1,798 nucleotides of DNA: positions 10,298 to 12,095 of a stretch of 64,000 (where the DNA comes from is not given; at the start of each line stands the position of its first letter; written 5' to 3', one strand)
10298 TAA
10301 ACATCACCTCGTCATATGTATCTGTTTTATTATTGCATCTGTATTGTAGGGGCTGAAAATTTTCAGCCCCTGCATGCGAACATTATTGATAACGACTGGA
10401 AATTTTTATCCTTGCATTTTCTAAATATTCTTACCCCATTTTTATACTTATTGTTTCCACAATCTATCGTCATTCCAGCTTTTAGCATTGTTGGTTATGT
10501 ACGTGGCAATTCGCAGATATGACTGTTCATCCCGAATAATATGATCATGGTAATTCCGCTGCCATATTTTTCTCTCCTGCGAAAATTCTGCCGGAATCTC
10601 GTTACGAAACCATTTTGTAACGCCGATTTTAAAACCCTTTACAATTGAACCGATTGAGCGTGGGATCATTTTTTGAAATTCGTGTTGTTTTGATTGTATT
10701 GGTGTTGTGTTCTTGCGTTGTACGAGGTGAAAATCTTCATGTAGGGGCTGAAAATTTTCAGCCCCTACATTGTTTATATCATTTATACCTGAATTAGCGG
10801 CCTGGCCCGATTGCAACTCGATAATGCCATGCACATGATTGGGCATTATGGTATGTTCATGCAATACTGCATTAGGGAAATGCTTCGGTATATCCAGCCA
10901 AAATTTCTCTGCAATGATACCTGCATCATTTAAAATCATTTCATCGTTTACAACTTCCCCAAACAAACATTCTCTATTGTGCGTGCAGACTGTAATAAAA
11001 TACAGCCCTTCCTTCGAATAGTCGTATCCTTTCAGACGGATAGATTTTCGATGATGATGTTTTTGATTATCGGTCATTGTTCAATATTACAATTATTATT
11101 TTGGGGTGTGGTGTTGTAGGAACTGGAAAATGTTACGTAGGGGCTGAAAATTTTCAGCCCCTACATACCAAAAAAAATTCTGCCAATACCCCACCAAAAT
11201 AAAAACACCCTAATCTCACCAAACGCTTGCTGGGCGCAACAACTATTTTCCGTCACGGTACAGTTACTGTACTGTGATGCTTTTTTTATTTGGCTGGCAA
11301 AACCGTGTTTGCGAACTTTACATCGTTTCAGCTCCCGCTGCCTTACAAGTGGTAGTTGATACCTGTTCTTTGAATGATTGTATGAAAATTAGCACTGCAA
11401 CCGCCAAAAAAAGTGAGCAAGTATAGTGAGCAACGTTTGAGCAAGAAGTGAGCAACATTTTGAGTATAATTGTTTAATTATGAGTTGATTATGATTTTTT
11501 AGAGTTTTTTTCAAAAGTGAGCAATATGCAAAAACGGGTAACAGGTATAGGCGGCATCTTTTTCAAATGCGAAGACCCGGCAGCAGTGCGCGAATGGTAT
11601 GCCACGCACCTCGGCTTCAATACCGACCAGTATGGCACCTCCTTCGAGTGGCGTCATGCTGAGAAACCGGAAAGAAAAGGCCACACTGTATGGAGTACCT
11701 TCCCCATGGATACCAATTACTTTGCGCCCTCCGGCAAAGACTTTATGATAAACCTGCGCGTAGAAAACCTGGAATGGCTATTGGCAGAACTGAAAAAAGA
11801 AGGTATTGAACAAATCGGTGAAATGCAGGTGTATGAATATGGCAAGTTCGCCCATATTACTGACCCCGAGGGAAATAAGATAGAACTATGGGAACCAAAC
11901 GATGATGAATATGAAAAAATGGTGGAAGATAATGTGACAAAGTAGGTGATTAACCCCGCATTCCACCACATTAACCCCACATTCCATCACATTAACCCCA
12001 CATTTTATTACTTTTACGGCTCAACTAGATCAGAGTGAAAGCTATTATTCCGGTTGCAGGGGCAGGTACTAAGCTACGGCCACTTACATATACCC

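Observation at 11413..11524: Phased five-box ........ element conserved upstream of two unrelated genes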

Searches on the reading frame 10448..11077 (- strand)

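Call 86: search_protein_families(library=pfam, proteins=[window:10448-11077:-], max_evalue=0.00001)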
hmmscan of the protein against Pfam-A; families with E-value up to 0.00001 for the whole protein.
window:10448-11077:- (209 aa): 1 family
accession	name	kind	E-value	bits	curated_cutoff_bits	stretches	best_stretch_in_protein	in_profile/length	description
PF01797.21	Y1_Tnp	-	1e-06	29.3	23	0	141-197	64-121/121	Transposase IS200 like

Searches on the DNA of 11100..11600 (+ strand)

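Call 87: search_rna_families(source=window, start=11100, end=11600, threshold=evalue, max_evalue=1)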
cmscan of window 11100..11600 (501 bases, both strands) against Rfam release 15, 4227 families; matches with E-value up to 1: 4.
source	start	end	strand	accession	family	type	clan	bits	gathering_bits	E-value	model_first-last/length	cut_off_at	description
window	11124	11170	-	RF03660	mir-4018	Gene; miRNA;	-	21.4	66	0.069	1-54/54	no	mir-4018 microRNA precursor family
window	11135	11175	-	RF00765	mir-337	Gene; miRNA;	-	18.3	80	0.34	1-93/93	no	mir-337 microRNA precursor family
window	11124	11170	+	RF03660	mir-4018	Gene; miRNA;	-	17.6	66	0.81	1-54/54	no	mir-4018 microRNA precursor family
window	11129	11175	-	RF04079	MIR161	Gene; miRNA;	-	17.1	90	0.81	1-136/136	no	MIR161 microRNA precursor family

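Call 89: search_dna_similar(query=window:11230-11530:+, collection=plasmids, mode=distant, max_rows=8)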
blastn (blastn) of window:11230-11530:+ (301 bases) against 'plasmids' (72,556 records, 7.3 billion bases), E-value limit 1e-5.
No match.

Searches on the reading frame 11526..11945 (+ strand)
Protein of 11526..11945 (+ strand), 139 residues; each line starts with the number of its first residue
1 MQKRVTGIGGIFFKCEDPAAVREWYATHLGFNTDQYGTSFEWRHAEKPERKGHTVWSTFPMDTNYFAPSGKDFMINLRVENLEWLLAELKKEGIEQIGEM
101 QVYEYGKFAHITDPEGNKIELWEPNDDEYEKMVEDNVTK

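Call 86: search_protein_families(library=pfam, proteins=[window:11526-11945:+], max_evalue=0.00001)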
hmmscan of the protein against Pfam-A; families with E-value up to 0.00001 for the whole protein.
window:11526-11945:+ (139 aa): 2 families
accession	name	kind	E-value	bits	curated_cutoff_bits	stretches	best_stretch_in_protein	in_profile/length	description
PF00903.31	Glyoxalase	-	1.8e-06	28.8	20.6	1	15-121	9-121/121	Glyoxalase/Bleomycin resistance protein/Dioxygenase superfamily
PF18029.7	Glyoxalase_6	-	3.7e-06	28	23.6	1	11-121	2-105/106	Glyoxalase-like domain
